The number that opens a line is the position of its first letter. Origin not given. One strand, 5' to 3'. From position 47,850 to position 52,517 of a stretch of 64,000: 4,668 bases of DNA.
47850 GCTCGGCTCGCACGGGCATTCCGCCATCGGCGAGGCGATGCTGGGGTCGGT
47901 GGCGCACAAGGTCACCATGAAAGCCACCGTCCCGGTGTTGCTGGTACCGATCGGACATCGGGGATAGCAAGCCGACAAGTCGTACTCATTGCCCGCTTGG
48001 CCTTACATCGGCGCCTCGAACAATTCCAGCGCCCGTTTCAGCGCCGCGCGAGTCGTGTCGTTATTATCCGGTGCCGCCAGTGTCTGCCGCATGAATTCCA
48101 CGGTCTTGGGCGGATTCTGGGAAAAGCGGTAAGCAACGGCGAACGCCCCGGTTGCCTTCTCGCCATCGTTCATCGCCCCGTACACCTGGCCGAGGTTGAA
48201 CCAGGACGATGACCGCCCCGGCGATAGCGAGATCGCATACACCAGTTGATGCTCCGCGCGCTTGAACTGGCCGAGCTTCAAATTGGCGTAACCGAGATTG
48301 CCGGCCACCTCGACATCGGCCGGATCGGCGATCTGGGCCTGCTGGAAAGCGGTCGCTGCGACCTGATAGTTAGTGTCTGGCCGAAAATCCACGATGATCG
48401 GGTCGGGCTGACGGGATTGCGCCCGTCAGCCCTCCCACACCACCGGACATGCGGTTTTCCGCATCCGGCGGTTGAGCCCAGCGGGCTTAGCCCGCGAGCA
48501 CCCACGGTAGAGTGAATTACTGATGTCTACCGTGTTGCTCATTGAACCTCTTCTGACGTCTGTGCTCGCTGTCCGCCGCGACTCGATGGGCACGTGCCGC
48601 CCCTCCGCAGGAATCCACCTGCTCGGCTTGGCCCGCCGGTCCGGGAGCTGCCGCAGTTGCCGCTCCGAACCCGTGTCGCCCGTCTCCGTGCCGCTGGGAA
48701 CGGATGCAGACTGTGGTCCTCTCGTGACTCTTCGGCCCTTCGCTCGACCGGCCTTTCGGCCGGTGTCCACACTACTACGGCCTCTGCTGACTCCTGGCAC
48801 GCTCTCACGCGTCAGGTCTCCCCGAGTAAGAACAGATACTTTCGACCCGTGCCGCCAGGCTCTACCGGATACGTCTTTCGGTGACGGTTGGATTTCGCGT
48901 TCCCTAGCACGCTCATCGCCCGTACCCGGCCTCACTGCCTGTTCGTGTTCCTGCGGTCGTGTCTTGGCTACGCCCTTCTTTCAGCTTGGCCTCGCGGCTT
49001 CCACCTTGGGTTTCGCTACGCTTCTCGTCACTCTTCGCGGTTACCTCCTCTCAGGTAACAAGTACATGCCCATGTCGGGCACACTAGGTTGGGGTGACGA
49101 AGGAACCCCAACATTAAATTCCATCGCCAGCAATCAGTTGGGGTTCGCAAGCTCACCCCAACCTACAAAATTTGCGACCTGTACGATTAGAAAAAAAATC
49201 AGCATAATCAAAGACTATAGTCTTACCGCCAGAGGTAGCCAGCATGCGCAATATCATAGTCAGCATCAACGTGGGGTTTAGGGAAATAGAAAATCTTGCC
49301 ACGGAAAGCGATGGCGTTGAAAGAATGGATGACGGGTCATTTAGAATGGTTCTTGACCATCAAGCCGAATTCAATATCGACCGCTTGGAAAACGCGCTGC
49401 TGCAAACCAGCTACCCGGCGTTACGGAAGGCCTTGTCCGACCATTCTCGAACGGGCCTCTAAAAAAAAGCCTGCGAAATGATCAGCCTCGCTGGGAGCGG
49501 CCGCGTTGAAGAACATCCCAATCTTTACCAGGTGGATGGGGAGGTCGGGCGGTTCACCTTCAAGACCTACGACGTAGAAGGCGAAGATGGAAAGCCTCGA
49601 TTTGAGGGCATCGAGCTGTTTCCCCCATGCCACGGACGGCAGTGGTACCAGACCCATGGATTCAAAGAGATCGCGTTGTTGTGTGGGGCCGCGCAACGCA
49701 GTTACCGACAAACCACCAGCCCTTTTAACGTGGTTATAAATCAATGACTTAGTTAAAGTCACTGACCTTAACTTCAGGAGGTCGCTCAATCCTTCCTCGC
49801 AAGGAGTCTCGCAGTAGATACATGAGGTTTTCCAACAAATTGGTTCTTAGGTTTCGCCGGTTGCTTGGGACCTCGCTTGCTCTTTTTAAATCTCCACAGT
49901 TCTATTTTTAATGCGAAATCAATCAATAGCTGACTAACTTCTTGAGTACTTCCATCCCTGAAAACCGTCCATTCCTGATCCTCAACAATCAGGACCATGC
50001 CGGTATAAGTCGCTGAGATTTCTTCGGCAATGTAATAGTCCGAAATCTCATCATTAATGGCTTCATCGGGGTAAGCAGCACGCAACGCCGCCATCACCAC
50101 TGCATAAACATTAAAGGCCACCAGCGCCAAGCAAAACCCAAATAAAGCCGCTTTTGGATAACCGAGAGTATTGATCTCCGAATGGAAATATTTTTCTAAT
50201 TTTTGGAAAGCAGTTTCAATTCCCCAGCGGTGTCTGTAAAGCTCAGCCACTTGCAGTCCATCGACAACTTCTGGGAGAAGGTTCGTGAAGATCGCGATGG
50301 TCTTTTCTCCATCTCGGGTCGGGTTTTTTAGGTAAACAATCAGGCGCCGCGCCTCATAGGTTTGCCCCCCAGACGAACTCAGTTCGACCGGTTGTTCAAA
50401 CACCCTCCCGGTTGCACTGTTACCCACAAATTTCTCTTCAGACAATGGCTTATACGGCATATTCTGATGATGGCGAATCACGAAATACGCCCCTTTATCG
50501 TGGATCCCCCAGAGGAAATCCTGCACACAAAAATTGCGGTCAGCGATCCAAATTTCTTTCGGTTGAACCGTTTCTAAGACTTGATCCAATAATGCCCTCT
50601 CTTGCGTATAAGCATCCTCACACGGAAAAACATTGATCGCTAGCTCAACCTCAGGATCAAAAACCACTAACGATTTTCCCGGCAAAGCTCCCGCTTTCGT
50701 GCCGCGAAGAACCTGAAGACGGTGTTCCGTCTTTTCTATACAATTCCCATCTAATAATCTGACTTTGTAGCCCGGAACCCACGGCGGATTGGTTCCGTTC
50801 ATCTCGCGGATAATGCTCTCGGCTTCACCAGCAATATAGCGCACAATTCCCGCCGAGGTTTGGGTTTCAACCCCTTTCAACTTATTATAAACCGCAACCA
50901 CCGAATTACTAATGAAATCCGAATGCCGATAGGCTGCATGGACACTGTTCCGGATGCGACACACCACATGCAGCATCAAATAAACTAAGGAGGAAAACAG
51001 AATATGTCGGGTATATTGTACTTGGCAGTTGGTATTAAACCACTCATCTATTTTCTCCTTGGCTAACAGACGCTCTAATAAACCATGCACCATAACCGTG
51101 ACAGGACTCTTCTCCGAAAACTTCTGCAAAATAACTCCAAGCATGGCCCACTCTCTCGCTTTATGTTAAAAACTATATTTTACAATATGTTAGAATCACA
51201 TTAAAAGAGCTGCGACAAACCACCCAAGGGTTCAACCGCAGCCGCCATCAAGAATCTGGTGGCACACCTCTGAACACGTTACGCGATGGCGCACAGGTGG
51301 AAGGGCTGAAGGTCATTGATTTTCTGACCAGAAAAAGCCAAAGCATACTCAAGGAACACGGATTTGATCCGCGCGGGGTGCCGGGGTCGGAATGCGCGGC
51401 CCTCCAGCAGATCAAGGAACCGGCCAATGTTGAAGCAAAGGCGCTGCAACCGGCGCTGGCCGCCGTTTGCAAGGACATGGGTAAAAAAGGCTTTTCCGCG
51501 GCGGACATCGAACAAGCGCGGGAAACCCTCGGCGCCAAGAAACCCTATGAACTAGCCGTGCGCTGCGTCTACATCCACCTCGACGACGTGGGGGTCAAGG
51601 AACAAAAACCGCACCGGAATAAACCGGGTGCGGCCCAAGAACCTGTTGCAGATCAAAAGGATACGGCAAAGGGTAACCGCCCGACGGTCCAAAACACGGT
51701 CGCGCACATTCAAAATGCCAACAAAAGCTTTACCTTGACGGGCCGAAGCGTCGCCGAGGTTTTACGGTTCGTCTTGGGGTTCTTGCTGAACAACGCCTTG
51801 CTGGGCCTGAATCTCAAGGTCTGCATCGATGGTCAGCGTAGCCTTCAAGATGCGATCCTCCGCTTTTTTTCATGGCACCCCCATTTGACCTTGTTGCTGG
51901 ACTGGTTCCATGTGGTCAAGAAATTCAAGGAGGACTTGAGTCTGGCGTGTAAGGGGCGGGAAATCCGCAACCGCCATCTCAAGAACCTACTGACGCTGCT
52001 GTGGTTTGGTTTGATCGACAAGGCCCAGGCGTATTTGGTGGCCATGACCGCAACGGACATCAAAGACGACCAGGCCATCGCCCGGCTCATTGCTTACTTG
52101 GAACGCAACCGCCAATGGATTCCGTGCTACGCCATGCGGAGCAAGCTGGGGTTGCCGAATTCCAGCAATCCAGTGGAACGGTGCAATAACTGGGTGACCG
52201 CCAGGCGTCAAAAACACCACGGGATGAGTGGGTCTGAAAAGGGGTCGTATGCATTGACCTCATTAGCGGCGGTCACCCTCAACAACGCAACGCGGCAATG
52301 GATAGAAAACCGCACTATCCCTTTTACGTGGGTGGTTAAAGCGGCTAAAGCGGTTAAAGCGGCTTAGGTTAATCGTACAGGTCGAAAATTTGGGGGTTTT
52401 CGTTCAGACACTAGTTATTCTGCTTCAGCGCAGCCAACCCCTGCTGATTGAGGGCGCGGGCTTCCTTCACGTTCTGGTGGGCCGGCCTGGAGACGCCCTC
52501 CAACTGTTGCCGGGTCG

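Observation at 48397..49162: ORF-less group IIC intron ribozyme inserted directly after a terminator-like hairpin, with the adjacent TPR gene starting 4 nt downstream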

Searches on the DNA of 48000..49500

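Call 4: search_rna_families(source=window, start=48000, end=49500, threshold=evalue, max_evalue=1, show_alignments=0)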
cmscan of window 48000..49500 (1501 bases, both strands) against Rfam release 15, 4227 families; matches with E-value up to 1: 6.
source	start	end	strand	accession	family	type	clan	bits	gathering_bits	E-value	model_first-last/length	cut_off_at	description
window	48831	49001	-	RF02001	group-II-D1D4-3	Intron;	CL00102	95.2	32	1.1e-19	1-170/170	no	Group II catalytic intron D1-D4-3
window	48397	48473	-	RF00029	Intron_gpII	Intron;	-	44.5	40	4e-07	1-77/77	no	Group II catalytic intron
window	48442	48469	-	RF04336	Plastid-petD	Intron;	-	22.9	65.5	0.06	12-41/47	no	Plastid-petD group II-D5 intron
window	49084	49166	-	RF03498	mir-3145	Gene; miRNA;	-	21.9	98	0.26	1-84/84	no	mir-3145 microRNA precursor family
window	48433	48476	-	RF04356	Plastid-ndhA-ndhB-1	Intron;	CL00155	20.6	61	0.12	1-49/49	no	Plastid-ndhA-ndhB-1 group II-D5 intron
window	48403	48540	-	RF02035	IMES-2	Gene;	-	15.3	54.7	0.46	1-141/141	no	IMES-2 RNA motif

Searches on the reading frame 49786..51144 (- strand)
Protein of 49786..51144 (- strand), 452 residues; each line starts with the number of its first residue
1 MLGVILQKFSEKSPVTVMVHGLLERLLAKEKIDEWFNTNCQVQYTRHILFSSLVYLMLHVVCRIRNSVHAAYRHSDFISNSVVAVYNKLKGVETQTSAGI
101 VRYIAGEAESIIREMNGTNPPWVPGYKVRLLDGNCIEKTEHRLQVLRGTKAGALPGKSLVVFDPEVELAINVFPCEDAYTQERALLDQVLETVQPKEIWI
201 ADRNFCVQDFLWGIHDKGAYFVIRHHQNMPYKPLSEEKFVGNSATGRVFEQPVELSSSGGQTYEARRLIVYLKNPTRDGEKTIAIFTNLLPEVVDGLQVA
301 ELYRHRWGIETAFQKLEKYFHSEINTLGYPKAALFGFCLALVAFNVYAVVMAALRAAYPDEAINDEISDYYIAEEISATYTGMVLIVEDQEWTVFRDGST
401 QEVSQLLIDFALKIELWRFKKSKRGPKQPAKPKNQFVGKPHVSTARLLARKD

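Call 18: search_protein_families(library=pfam, proteins=[window:49786-51144:-], max_evalue=0.01)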
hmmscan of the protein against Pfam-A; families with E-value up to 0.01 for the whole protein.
window:49786-51144:- (452 aa): 1 family
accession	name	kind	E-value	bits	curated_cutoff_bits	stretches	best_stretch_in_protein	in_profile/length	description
PF01609.27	DDE_Tnp_1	-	3.2e-15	56.9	23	1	125-325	3-179/200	Transposase DDE domain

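Call 19: search_protein_families(library=ncbifam, proteins=[window:49786-51144:-], max_evalue=0.01)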
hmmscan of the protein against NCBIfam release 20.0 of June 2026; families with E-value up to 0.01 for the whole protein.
window:49786-51144:- (452 aa): 7 families
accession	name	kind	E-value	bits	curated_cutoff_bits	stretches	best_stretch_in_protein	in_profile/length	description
NF033592.1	transpos_IS4_1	equivalog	2.2e-34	119.1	115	1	23-351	1-332/332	IS4 family transposase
NF033591.1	transpos_IS4_2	equivalog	3.5e-08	33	152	1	180-316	101-244/340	IS4 family transposase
NF033541.0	transpos_ISH3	equivalog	3.2e-05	23.2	225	1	185-318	132-267/298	ISH3 family transposase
NF033559.2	transpos_IS1634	equivalog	0.0028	16.8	100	0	284-316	362-392/483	IS1634 family transposase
NF033540.2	transpos_IS701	equivalog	0.0035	16.7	150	0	264-318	277-330/363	IS701 family transposase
NF049999.1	transpos_IS701_3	equivalog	0.0046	15.9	170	1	247-316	261-326/412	IS701 family transposase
NF049925.1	transpos_IS4_4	equivalog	0.0069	15.1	250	0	269-321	291-340/449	IS4 family transposase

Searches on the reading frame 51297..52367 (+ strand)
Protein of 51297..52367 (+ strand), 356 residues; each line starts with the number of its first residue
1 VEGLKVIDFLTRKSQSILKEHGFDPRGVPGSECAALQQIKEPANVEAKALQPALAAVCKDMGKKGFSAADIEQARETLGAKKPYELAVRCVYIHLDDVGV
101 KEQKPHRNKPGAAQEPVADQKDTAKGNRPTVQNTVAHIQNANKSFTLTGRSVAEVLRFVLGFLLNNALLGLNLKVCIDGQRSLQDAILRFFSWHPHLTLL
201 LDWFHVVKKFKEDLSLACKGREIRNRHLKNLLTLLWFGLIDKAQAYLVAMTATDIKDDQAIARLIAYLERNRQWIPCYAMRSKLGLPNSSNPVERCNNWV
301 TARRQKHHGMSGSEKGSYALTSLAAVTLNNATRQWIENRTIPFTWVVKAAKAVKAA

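Call 18: search_protein_families(library=pfam, proteins=[window:51297-52367:+], max_evalue=0.01)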
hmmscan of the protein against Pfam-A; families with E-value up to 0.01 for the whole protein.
window:51297-52367:+ (356 aa): 0 families

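Call 19: search_protein_families(library=ncbifam, proteins=[window:51297-52367:+], max_evalue=0.01)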
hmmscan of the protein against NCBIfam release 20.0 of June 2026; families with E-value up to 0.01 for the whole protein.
window:51297-52367:+ (356 aa): 2 families
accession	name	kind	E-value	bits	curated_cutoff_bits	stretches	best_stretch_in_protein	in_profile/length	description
NF033572.1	transpos_ISKra4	equivalog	4.1e-16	59.1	205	1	77-330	171-420/422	ISKra4 family transposase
NF033529.1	transpos_ISLre2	equivalog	2.9e-09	36.7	200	1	192-338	189-331/382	ISLre2 family transposase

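Call 25: find_homologous_proteins(query=window:51297-52367:+, max_evalue=1e-20)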
Query window:51297-52367:+ (356 aa): 335 proteins with E <= 1e-20 among 5000 candidates; the best 120 are listed.
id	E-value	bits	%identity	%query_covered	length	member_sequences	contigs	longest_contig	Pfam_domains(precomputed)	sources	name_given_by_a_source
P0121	2.1e-211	719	89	97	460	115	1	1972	-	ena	-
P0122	4.2e-202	689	85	97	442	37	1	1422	-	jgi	jgi:hypothetical protein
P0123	1.5e-197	674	85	99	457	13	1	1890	-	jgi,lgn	-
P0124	8.6e-195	665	83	99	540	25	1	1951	-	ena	-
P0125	1.3e-190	651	89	90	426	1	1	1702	-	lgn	-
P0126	3.4e-188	643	84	93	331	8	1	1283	-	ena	-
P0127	2.4e-179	614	75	98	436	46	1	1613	-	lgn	-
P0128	3.8e-170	584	73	98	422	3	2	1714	-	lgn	-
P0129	3.6e-165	567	72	98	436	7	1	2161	-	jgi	-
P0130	8.5e-165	566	72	98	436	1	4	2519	-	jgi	jgi:hypothetical protein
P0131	8.5e-165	566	72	98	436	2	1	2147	-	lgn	-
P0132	1.3e-164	565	72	98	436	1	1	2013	-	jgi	jgi:hypothetical protein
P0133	1.3e-164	565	72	98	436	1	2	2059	-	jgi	jgi:hypothetical protein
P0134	3.1e-164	564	71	98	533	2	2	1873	-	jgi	jgi:hypothetical protein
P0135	3.1e-164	564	71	98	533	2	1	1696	-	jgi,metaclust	metaclust:\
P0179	1.6e-144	499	98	63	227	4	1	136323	-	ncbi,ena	-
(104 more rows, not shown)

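Call 26: find_encoding_contigs(protein=P0121, flank=3000, max_places=3)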
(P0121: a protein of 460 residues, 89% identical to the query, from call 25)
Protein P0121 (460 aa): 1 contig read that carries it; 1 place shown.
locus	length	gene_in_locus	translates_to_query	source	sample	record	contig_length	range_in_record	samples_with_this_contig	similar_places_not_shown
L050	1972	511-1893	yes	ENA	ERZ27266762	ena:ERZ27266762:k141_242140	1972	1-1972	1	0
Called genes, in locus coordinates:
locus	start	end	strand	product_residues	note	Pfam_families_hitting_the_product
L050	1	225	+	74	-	?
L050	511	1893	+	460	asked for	-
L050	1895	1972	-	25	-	?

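Call 27: find_encoding_contigs(protein=P0179, flank=8000, max_places=3)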
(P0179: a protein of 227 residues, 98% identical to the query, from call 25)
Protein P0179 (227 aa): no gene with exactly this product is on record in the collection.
